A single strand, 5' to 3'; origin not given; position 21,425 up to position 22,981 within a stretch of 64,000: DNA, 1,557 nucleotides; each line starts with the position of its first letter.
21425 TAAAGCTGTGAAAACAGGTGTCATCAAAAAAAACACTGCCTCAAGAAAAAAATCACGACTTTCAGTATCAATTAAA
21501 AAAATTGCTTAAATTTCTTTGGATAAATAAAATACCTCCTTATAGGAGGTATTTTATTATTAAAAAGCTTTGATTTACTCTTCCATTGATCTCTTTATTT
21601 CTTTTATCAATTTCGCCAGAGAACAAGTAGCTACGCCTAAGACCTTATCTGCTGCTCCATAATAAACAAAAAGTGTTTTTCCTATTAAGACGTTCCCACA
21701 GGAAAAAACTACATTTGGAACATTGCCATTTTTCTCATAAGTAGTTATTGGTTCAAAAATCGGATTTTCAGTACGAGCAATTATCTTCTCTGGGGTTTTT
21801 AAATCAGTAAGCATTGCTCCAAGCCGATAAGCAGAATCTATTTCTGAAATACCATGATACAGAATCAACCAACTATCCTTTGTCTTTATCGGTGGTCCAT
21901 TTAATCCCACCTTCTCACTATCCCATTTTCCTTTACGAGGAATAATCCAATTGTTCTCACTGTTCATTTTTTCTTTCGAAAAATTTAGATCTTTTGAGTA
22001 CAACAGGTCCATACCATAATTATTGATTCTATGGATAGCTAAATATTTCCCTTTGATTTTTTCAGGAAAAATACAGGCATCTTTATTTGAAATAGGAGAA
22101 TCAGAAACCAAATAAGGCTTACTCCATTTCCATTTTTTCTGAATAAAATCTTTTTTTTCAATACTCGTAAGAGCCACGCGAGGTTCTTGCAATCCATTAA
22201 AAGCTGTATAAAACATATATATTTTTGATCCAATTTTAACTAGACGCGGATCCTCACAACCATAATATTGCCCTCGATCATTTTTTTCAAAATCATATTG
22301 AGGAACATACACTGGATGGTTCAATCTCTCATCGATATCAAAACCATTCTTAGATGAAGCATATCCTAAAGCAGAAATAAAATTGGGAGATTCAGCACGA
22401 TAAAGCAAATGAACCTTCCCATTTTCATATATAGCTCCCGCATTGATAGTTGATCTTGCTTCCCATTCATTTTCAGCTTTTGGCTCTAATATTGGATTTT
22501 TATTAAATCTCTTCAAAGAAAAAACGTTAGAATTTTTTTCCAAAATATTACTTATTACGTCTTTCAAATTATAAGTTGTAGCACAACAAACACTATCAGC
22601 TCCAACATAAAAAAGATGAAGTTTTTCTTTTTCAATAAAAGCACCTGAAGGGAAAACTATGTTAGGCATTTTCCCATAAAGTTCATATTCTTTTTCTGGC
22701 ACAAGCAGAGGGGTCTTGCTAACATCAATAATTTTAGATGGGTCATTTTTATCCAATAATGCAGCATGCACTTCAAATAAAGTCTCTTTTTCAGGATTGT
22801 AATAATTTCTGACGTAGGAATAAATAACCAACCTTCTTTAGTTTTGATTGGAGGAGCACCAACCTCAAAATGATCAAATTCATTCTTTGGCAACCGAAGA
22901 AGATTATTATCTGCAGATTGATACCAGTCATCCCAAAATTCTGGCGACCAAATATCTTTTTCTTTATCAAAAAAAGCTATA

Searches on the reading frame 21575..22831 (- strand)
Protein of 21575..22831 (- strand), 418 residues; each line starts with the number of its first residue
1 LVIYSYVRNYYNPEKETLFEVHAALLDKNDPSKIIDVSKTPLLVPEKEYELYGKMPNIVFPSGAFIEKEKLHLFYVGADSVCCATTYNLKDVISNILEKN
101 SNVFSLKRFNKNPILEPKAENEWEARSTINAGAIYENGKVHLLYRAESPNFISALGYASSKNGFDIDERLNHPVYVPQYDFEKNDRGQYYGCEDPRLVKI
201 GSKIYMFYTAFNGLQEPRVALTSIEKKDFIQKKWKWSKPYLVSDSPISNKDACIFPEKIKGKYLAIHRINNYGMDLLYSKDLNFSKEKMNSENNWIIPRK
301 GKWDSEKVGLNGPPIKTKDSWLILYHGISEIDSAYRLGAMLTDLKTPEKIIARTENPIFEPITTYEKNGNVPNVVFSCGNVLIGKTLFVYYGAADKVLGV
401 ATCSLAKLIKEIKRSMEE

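Call 60: search_protein_families(library=pfam, proteins=[window:21575-22831:-], max_evalue=0.001)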
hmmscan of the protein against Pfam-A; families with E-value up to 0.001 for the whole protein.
window:21575-22831:- (418 aa): 1 family
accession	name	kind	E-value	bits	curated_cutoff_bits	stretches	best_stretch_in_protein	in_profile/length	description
PF04041.19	Glyco_hydro_130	-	4.7e-72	243.1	26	2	107-412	3-318/320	beta-1,4-mannooligosaccharide phosphorylase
